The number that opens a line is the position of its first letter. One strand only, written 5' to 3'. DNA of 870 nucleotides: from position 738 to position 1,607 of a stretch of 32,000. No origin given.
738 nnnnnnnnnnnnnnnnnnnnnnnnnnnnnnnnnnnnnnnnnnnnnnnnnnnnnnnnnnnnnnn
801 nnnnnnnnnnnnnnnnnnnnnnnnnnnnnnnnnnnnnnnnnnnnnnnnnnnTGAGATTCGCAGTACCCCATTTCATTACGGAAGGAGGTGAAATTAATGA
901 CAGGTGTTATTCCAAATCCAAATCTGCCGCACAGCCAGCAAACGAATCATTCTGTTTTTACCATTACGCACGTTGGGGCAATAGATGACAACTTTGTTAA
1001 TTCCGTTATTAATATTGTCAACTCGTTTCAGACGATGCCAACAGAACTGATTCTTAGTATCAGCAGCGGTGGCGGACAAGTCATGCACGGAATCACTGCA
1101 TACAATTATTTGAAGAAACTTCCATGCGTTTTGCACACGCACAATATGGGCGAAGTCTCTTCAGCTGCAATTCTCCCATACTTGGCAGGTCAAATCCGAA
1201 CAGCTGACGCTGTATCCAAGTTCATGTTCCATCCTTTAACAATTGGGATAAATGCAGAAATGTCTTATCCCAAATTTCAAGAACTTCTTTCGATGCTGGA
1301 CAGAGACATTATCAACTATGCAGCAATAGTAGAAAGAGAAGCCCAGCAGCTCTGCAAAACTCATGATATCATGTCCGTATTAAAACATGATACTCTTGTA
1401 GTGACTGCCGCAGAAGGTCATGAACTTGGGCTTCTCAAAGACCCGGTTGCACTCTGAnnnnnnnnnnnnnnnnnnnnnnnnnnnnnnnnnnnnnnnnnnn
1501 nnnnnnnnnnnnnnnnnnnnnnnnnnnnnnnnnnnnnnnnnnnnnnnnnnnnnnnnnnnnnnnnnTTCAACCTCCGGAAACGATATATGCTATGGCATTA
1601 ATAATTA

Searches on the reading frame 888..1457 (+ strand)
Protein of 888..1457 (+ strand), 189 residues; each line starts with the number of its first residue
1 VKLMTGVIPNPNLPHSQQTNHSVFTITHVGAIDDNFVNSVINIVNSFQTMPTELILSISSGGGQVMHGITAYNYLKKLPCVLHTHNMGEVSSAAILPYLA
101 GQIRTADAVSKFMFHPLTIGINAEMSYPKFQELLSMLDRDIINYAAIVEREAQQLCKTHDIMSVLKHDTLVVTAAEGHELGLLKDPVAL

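Call 53: search_protein_families(library=pfam, proteins=[window:888-1457:+], max_evalue=0.001)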
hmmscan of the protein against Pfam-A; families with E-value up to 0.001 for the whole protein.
window:888-1457:+ (189 aa): 1 family
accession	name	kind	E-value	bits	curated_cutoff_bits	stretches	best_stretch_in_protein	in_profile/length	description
PF00574.28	CLP_protease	-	3.9e-08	33.8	20.2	1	25-182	18-174/182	Clp protease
